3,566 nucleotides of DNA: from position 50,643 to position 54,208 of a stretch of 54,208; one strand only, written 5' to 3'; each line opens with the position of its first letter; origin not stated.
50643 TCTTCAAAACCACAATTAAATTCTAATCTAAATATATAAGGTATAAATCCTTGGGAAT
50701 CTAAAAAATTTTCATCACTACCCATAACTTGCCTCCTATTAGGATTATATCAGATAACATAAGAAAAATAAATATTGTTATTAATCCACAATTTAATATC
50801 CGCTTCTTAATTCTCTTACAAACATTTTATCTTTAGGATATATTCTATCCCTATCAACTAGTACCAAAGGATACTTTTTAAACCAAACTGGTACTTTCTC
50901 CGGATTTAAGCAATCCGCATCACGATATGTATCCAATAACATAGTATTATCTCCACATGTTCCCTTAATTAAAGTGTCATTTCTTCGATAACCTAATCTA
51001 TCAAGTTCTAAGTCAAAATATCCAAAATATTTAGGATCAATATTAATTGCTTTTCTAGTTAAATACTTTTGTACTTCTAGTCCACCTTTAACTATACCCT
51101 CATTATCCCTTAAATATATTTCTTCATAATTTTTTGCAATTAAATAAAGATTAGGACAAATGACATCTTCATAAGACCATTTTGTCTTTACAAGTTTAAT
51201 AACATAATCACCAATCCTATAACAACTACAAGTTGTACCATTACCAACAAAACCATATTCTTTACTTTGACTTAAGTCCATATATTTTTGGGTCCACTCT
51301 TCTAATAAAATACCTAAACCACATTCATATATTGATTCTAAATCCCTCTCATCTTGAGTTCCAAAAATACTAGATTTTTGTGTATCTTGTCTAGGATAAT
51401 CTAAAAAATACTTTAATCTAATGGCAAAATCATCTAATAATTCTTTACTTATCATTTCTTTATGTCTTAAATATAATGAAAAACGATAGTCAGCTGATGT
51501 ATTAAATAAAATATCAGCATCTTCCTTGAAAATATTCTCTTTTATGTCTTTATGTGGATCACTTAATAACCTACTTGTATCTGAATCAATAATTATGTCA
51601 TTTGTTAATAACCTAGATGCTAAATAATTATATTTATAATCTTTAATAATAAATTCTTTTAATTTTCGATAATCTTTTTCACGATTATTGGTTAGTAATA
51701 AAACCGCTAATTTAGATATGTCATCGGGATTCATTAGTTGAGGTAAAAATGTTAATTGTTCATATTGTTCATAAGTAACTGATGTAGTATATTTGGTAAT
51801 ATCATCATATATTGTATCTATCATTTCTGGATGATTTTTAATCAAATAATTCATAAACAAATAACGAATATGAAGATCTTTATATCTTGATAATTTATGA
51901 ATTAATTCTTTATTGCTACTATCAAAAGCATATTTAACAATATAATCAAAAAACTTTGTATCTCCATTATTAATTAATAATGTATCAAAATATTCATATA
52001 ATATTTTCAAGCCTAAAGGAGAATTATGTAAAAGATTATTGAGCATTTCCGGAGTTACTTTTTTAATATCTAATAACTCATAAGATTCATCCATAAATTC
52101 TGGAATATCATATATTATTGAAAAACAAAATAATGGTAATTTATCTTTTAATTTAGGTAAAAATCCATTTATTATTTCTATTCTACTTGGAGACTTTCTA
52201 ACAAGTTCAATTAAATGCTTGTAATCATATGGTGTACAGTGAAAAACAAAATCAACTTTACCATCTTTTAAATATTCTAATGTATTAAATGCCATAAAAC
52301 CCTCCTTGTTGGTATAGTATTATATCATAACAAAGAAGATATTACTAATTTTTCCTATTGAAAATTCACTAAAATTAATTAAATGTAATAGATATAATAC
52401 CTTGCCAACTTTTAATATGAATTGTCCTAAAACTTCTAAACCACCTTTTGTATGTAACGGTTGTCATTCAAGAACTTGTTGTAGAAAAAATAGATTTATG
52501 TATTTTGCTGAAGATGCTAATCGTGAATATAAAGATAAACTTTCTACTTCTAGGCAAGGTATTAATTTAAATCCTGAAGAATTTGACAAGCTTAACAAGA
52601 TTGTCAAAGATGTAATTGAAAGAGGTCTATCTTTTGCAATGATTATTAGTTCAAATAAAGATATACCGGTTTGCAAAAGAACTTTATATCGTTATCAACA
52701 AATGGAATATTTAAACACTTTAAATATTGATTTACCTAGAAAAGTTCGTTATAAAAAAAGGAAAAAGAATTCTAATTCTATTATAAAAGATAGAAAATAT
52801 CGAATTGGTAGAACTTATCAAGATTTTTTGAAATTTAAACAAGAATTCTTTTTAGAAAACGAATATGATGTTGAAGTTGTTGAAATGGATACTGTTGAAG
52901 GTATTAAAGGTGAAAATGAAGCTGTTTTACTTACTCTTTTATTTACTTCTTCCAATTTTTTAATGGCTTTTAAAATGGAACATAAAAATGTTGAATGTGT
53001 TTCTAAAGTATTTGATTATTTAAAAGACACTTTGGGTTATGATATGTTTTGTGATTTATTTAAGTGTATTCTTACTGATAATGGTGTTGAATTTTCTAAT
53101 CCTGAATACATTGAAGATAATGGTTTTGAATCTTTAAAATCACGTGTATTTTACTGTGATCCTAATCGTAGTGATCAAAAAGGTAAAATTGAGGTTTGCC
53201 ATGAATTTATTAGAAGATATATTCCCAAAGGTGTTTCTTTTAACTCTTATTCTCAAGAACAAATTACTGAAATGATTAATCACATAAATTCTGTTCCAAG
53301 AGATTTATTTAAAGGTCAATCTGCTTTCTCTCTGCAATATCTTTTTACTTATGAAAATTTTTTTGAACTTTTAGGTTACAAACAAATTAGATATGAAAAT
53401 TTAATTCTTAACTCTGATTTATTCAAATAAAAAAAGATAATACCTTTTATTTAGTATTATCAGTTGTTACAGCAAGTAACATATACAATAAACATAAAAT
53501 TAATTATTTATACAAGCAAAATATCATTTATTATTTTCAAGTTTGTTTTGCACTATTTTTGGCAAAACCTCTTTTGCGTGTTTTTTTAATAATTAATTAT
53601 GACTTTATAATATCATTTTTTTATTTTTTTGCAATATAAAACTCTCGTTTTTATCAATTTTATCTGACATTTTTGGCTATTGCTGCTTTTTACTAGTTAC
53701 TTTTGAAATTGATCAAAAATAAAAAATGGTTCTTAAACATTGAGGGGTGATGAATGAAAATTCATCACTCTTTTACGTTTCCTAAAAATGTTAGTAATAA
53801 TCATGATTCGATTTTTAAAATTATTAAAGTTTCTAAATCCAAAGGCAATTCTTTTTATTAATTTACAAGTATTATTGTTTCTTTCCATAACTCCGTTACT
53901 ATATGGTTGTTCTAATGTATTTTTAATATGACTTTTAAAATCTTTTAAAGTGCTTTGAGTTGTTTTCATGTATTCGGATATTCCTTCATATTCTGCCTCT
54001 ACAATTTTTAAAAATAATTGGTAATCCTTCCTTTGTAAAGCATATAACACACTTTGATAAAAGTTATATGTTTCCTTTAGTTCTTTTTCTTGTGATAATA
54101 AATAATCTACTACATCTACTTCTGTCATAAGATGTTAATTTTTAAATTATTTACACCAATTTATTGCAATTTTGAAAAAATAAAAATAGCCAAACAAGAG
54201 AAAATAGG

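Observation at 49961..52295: IS-bounded two-gene operon of unknown function; the larger protein ends in a stripped-down kinase-like module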

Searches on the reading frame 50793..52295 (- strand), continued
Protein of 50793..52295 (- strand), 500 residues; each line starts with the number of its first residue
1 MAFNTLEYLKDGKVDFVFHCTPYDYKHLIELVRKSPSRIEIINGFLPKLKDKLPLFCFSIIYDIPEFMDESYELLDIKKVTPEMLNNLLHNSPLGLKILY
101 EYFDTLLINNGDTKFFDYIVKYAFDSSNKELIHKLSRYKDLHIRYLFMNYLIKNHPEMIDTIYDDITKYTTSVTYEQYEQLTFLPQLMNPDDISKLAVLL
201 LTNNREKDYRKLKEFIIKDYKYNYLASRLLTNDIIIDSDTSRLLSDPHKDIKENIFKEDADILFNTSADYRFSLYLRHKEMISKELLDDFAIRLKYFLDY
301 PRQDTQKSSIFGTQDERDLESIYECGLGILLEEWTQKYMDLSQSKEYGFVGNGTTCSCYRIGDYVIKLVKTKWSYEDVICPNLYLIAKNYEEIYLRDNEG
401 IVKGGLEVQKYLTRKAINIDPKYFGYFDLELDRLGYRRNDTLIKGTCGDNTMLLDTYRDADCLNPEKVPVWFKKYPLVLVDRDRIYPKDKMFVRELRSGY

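Call 71: find_encoding_contigs(protein=P0001, flank=6000, max_places=3)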
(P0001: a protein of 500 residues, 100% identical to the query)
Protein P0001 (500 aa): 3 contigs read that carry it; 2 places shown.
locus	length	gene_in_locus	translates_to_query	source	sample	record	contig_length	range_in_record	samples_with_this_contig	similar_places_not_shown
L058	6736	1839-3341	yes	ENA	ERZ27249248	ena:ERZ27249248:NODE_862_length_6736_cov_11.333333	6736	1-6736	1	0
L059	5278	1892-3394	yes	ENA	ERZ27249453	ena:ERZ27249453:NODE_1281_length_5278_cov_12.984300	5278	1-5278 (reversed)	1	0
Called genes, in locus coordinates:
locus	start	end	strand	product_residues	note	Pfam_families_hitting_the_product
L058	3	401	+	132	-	?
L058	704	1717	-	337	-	-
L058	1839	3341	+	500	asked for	-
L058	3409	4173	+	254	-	-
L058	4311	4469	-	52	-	-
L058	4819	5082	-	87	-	-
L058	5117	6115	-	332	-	PF01368:DHH, PF02272:DHHA1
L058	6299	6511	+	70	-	-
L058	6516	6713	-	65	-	-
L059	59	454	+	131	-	PF01610:DDE_Tnp_ISL3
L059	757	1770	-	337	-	-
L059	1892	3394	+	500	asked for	-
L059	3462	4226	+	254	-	-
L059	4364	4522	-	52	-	-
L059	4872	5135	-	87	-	-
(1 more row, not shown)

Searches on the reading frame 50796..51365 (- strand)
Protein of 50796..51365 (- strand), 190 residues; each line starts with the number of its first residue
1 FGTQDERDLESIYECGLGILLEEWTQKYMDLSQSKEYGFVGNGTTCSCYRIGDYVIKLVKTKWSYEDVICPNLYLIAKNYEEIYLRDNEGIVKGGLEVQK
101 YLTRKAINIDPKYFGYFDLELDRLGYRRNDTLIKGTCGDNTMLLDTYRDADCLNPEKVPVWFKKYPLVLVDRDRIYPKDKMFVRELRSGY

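Call 42: search_solved_structures(query=A3, max_evalue=10, show_alignments=3)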
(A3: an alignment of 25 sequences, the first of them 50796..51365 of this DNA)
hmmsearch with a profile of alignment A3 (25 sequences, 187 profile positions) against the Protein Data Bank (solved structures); distinct sequences matched with E-value up to 10: 4.
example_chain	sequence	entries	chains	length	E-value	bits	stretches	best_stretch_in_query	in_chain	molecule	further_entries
9jxr_A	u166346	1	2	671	0.28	13.9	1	96-164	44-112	Solute carrier family 53 member 1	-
9t5t_B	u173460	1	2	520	1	12.1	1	86-176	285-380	Photosystem II CP47 reaction center protein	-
7pi0_B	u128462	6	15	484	2.1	11.1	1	153-178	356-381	Photosystem II CP47 reaction center protein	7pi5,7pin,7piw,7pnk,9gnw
8iwh_B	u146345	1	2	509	2.1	11.1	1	111-177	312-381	Photosystem II CP47 reaction center protein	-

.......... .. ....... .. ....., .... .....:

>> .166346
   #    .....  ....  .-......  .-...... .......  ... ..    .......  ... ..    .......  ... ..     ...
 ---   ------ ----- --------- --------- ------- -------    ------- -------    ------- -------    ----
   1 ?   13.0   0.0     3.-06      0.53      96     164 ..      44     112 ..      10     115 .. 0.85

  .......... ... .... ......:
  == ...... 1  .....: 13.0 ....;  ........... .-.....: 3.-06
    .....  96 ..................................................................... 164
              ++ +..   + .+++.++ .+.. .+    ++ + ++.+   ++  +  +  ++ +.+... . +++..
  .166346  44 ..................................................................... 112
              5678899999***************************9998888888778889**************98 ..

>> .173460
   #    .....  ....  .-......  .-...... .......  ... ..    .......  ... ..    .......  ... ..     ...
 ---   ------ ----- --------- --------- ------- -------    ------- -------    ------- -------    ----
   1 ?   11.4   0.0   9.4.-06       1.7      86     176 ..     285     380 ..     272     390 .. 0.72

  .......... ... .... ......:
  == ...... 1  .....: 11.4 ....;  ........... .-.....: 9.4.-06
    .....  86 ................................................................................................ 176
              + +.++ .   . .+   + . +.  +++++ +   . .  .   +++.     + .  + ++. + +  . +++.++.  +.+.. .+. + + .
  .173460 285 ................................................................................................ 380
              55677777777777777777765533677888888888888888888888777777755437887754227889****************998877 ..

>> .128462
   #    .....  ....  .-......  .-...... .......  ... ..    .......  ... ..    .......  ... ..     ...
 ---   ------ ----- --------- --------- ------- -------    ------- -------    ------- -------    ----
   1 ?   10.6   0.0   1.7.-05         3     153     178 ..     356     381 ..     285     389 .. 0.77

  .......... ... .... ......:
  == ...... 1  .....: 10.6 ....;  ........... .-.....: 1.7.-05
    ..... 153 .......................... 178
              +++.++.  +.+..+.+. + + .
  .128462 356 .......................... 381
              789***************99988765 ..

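Call 50: predict_structure(alignment_id=A3)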
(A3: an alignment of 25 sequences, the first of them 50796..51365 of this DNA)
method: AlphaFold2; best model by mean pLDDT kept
length: 190 residues; sequences in the alignment: 25
mean_pLDDT: 80.5   pTM: 0.77
mean pLDDT of the five models: 80.5, 79.9, 77.5, 69.5, 66.8
residues with pLDDT >= 90: 57; 70-90: 96; 50-70: 23; < 50: 14
segments of 3 or more residues with pLDDT < 50: 132-137, 186-190
pLDDT, mean of each block of 10 residues (from residue 1): 83 94 97 94 86 94 59 74 88 90 85 87 78 51 83 81 87 70 48
secondary structure, 60 per line:
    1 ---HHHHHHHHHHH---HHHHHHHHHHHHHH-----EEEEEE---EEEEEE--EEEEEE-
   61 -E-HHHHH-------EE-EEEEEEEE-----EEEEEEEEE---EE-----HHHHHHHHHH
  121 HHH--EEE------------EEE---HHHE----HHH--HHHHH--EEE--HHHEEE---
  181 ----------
elements in order: H4-14 H18-31 E37-42 E46-51 E54-59 H64-68 E79-86 E92-100 H111-123 E126-128 E141-143 H160-164 E167-169 E175-177

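Call 54: fold_search(model_id=the predicted structure, library=pdb)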
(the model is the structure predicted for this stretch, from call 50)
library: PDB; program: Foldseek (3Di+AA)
matches with E <= 10: 1395; with E <= 0.001: 17
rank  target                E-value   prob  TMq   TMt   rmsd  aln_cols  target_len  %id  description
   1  3lc6_A                2.7e-04  1.00  0.43  0.17   9.0       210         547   12  The alternative conformation structure of isocitrate dehydrogenase kinase/phosphatase from E. Coli (released 2010-04-21)
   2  6xi8_A                4.3e-04  1.00  0.42  0.29   5.6       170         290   14  Yeast TFIIK (Kin28/Ccl1/Tfb3) Complex (released 2021-04-28)
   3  7xzq_A                5.5e-04  1.00  0.39  0.27   8.6       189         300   14  Crystal structure of TNIK-thiopeptide TP1 complex (released 2022-10-26)
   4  4h3p_A                5.8e-04  1.00  0.42  0.26   5.3       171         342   12  Crystal structure of human ERK2 complexed with a MAPK docking peptide (released 2013-02-27)
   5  4fv9                  7.0e-04  1.00  0.46  0.28   4.7       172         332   11  Crystal Structure of the ERK2 complexed with E71 (released 2012-08-29)
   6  1mru_A                7.0e-04  1.00  0.41  0.30   5.7       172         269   12  Intracellular Ser/Thr protein kinase domain of Mycobacterium tuberculosis PknB. (released 2003-02-11)
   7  4o6e                  7.0e-04  1.00  0.42  0.27   6.6       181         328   12  Discovery of 5,6,7,8-tetrahydropyrido[3,4-d]pyrimidine Inhibitors of Erk2 (released 2014-05-21)
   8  7xzr_A                7.0e-04  1.00  0.40  0.28   8.4       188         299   13  Crystal structure of TNIK-AMPPNP-thiopeptide TP15 complex (released 2022-10-26)
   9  1tvo                  8.5e-04  1.00  0.45  0.27   5.0       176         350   12  The structure of ERK2 in complex with a small molecule inhibitor (released 2005-09-13)
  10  4fv5                  8.5e-04  1.00  0.42  0.26   6.1       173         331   12  Crystal Structure of the ERK2 complexed with EK9 (released 2012-08-29)
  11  4o96_A                8.5e-04  0.99  0.36  0.41   7.2       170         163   15  2.60 Angstrom resolution crystal structure of a protein kinase domain of type III effector NleH2 (ECs1814) from Escher (released 2014-01-15)
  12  6d3k_B                9.1e-04  1.00  0.45  0.35   7.2       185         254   12  Crystal structure of unphosphorylated human PKR kinase domain in complex with ADP (released 2019-07-10)
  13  5ax9_C                9.1e-04  1.00  0.40  0.29   6.7       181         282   14  Crystal structure of the kinase domain of human TRAF2 and NCK-interacting protein kinase in complex with compund 9 (released 2016-07-27)
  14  9uw4_B                9.1e-04  1.00  0.43  0.26   5.5       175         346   11  The complex of human pMEK1 and uERK1 (ANP)(from pY204ERK1) (released 2026-04-01)
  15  2a19_B                9.6e-04  1.00  0.43  0.32   6.3       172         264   13  PKR kinase domain- eIF2alpha- AMP-PNP complex. (released 2005-09-27)
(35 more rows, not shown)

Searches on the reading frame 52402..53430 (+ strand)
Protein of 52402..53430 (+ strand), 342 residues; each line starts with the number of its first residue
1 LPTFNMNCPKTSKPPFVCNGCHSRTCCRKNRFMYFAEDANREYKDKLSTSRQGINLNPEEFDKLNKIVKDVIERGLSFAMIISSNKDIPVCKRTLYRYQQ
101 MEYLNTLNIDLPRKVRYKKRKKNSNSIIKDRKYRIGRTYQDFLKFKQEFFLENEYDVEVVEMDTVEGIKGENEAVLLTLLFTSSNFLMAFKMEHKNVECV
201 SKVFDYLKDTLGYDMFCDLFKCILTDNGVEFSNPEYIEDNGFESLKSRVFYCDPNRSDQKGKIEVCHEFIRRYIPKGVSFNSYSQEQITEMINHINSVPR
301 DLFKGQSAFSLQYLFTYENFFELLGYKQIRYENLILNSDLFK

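Call 3: search_protein_families(library=pfam, proteins=[window:52402-53430:+], max_evalue=1)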
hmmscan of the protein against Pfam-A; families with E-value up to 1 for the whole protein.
window:52402-53430:+ (342 aa): 4 families
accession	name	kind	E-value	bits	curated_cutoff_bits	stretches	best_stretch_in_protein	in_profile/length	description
PF17527.7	ALC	-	0.071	13.2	25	1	246-296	124-176/177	Phage ALC protein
PF00665.32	rve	-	0.09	13.5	32.6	1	158-236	6-83/102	Integrase core domain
PF24710.1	DUF7671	-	0.13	12.6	27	1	116-165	21-70/98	Family of unknown function (DUF7671)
PF21626.2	TetR-C_39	-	0.82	10.7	27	1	29-74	26-71/96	Tetracyclin repressor, C-terminal domain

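Call 45: search_protein_families(library=ncbifam, proteins=[window:52402-53430:+], max_evalue=0.01)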
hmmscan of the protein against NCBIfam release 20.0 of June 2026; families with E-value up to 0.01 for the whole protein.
window:52402-53430:+ (342 aa): 2 families
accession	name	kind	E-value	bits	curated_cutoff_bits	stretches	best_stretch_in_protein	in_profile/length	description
NF033563.0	transpos_IS30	equivalog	2.3e-33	116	80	1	30-300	12-266/267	IS30 family transposase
NF033577.2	transpos_IS481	equivalog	5e-08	32.8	224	1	90-292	93-263/284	IS481 family transposase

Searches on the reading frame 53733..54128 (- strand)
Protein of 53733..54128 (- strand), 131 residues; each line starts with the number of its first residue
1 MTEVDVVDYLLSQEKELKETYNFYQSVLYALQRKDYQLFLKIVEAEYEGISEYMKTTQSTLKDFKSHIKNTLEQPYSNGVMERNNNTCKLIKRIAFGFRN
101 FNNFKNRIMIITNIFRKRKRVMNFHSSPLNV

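Call 3: search_protein_families(library=pfam, proteins=[window:53733-54128:-], max_evalue=1)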
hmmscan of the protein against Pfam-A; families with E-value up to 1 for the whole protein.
window:53733-54128:- (131 aa): 7 families
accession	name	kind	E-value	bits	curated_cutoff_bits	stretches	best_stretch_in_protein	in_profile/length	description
PF01610.23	DDE_Tnp_ISL3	-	5.2e-17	62.9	23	1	8-108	136-240/240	Transposase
PF06248.19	Zw10_N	-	0.013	16.5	26.3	1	59-108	3-51/93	Centromere/kinetochore Zw10 N-terminal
PF19782.4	DUF6267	-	0.033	14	27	1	5-103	297-374/376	Family of unknown function (DUF6267)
PF03945.19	Endotoxin_N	-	0.04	14.1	21.3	1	5-91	21-94/223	delta endotoxin, N-terminal domain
PF15739.10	TSNAXIP1_N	-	0.062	14.1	27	1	13-91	15-96/111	Translin-associated factor X-interacting N-terminus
PF00872.24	Transposase_mut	-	0.13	11.5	21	1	25-102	282-359/379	Transposase, Mutator family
PF03304.18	Mlp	-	0.21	12.7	21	1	39-94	46-102/121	Mlp lipoprotein family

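Call 45: search_protein_families(library=ncbifam, proteins=[window:53733-54128:-], max_evalue=0.01)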
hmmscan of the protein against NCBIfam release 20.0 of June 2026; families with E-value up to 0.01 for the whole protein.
window:53733-54128:- (131 aa): 2 families
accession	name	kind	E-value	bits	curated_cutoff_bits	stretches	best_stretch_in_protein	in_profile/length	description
NF033550.5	transpos_ISL3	equivalog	1.6e-22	80.2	180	1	2-110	257-369/370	ISL3 family transposase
NF040939.2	trans_reg_lrs14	equivalog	0.0063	16.5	90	1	26-108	14-95/103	Lrs14 family HTH-type transcriptional regulator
